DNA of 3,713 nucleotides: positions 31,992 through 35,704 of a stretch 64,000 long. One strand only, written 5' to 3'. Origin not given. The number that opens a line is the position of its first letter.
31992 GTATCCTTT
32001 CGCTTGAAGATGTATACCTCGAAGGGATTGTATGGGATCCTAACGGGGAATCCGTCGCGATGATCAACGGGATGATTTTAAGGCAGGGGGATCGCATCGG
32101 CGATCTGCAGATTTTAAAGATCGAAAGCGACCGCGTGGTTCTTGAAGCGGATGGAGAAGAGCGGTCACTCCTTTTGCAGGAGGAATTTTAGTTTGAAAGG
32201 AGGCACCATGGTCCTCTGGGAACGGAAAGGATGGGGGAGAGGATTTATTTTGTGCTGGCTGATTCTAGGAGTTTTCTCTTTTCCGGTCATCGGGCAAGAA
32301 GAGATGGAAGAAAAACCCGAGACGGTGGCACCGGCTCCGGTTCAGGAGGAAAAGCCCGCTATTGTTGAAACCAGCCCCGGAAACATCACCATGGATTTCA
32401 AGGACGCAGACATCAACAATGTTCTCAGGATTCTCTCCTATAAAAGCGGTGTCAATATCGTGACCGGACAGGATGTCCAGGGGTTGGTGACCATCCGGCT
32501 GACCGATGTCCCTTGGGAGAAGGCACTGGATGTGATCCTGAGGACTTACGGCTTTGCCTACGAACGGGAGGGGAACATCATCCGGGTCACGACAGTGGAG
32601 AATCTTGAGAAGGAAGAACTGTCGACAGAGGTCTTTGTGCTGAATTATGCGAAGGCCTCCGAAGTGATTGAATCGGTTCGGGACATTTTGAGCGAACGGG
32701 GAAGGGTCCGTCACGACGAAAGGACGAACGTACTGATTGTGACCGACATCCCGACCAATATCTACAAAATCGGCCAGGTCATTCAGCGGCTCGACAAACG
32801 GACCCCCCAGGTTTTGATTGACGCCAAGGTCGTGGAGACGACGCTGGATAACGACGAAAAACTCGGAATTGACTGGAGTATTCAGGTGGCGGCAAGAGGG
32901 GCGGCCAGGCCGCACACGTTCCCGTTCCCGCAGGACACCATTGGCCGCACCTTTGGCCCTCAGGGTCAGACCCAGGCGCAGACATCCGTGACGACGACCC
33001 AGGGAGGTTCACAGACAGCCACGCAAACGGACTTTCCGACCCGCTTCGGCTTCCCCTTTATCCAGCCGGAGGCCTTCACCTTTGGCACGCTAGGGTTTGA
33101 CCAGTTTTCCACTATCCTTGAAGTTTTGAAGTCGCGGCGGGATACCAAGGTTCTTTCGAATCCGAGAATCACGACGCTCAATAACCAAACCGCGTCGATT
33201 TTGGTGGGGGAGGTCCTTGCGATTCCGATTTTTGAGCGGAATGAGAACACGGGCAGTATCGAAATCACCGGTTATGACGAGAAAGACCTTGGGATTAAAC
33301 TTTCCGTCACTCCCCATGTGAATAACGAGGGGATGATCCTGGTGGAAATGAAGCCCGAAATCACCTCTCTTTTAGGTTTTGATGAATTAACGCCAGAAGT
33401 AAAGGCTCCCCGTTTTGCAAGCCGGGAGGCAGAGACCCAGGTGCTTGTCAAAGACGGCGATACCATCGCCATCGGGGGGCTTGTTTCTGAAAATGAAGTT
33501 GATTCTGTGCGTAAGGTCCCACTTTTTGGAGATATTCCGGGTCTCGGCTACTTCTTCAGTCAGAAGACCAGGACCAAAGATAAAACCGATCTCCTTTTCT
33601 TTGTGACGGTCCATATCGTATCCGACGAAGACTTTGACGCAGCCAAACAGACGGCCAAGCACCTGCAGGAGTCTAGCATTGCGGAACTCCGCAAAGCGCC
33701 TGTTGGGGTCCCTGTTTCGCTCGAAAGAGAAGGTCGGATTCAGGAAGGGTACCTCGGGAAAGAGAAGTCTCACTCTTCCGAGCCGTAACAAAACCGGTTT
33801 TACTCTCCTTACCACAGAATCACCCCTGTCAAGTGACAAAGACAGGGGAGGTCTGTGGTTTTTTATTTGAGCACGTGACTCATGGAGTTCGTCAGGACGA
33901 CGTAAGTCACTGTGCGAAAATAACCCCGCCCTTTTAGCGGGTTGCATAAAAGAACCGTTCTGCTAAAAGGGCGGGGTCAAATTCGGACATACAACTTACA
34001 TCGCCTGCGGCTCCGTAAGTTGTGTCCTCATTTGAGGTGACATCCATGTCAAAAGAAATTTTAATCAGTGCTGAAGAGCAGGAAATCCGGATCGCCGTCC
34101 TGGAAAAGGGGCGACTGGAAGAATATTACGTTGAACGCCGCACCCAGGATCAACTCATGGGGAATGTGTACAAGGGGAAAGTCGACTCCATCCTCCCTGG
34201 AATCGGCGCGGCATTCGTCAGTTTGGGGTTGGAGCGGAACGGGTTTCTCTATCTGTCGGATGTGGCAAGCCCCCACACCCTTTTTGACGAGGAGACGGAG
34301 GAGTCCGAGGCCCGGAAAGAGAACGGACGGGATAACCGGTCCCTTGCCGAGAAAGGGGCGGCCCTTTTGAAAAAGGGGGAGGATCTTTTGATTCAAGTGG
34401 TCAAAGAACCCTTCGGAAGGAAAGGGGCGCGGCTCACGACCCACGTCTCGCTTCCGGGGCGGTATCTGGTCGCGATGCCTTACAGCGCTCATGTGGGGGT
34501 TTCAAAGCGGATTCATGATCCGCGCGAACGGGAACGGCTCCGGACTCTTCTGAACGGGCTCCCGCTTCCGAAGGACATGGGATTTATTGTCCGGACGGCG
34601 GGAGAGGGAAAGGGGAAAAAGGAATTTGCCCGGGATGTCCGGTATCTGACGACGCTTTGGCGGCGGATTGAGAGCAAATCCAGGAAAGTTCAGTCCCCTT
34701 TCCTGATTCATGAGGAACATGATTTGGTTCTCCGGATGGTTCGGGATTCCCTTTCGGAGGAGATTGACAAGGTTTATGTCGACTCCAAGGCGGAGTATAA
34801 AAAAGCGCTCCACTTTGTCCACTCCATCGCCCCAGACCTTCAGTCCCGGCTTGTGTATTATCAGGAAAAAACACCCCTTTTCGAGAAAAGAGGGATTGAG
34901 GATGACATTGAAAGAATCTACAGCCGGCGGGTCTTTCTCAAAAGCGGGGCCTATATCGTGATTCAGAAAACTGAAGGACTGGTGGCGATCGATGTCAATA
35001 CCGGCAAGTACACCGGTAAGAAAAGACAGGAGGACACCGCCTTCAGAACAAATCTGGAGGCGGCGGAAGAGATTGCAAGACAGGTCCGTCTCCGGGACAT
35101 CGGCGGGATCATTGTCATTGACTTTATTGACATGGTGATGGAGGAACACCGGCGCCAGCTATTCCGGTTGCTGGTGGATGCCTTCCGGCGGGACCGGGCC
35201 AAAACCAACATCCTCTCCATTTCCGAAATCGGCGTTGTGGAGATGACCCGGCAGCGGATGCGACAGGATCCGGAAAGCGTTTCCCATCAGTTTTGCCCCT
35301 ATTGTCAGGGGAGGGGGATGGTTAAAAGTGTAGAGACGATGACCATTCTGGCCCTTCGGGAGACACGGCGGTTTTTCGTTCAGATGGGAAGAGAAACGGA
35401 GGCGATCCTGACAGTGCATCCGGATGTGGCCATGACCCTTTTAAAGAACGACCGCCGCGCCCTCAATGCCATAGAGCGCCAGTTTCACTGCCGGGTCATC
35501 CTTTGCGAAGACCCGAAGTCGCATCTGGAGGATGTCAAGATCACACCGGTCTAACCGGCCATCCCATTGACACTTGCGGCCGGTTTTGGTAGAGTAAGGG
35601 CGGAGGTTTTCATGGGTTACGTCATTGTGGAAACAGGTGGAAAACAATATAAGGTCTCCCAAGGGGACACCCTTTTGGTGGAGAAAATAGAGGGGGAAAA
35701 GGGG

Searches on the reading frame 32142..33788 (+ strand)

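Call 11: search_protein_families(library=pfam, proteins=[window:32142-33788:+], max_evalue=0.00001)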
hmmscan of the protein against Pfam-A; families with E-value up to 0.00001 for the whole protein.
window:32142-33788:+ (548 aa): 4 families
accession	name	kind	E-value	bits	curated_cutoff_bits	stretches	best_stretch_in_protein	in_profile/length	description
PF00263.26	Secretin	-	2.5e-45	154.5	27.5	1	329-493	2-168/169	Bacterial type II and III secretion system protein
PF03958.22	Secretin_N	-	1.2e-16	61.1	28.2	1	162-223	1-69/69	Bacterial type II/III secretion system short domain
PF07660.19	STN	-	1.3e-10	41.3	28.4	1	105-150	2-50/52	Secretin and TonB N terminus short domain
PF21305.2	type_II_gspD_N0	-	1.9e-06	28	27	1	84-149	1-71/71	GspD-like, N0 domain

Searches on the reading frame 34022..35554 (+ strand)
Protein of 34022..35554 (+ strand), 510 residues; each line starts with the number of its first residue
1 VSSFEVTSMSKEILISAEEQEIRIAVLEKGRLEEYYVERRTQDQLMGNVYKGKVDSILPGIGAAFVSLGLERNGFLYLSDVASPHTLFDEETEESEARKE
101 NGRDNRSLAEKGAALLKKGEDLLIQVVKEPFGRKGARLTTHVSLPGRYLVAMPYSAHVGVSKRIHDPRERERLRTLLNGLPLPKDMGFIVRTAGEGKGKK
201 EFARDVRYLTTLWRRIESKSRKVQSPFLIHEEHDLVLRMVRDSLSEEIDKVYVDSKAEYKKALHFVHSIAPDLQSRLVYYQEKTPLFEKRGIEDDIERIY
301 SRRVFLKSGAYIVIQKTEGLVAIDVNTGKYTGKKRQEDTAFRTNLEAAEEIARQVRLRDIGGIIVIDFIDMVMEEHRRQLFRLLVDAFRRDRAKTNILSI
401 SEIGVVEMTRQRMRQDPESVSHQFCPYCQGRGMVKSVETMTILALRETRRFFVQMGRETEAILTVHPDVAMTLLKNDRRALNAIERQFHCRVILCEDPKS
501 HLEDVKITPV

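Call 11: search_protein_families(library=pfam, proteins=[window:34022-35554:+], max_evalue=0.00001)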
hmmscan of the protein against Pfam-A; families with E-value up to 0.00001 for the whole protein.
window:34022-35554:+ (510 aa): 2 families
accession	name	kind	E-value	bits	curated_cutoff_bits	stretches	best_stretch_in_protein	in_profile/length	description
PF10150.14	RNase_E_G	-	5.6e-103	344.5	25.5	1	143-413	1-270/270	Ribonuclease E/G family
PF20833.2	RNase_E_G_Thio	-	2.9e-13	50.2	26.8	1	425-508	2-84/86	RNase E/G, Thioredoxin-like domain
